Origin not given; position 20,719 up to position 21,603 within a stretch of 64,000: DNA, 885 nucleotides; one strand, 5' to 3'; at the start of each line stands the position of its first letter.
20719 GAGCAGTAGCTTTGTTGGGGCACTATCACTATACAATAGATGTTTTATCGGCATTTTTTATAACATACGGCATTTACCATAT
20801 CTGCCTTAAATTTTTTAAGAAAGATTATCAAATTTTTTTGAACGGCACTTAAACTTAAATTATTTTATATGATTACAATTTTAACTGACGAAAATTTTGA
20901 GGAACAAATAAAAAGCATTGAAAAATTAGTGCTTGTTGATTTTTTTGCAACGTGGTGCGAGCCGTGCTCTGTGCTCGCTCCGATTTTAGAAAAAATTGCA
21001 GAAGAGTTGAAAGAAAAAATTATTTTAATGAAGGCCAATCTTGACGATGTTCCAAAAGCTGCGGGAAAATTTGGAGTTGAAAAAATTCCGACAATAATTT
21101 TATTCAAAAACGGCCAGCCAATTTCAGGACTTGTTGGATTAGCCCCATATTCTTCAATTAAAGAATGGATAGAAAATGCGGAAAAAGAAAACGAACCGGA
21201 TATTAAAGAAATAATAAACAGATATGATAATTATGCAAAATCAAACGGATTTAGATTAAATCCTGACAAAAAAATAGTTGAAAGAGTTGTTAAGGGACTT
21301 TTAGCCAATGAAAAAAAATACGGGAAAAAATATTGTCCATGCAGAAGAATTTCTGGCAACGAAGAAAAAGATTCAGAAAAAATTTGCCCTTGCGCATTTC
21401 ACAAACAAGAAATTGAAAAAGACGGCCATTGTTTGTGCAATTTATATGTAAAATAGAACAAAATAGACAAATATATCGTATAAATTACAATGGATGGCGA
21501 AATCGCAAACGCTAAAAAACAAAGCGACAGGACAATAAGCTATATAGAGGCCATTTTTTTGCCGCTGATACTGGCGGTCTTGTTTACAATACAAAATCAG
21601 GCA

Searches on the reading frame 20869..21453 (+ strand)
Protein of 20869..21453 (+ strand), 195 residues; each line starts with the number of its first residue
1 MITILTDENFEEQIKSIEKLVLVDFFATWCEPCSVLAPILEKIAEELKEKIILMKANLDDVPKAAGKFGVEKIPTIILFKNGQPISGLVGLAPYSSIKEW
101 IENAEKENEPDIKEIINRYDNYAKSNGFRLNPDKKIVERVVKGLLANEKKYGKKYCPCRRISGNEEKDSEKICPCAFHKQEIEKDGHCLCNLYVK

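Call 75: search_protein_families(library=pfam, proteins=[window:20869-21453:+], max_evalue=0.001)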
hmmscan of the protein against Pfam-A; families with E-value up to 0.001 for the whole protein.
window:20869-21453:+ (195 aa): 7 families
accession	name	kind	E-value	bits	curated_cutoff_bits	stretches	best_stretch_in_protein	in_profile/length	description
PF00085.26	Thioredoxin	-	1.8e-28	99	23.5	1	3-102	3-102/103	Thioredoxin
PF02943.20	FeThRed_B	-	1.7e-22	79.9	22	1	115-194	5-86/106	Ferredoxin thioredoxin reductase catalytic beta chain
PF14595.12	Thioredoxin_9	-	1.5e-06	28.6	25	1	6-82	28-107/129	Thioredoxin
PF13098.12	Thioredoxin_2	-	2.9e-05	24.8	27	1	17-100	4-103/104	Thioredoxin-like domain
PF13905.12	Thioredoxin_8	-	6.2e-05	23.7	27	0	19-49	2-32/94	Thioredoxin-like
PF13728.12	TraF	-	0.0005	20.4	23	1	11-83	121-203/224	F plasmid transfer operon protein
PF13899.12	Thioredoxin_7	-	0.00059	20.4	27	0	14-79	13-81/83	Thioredoxin-like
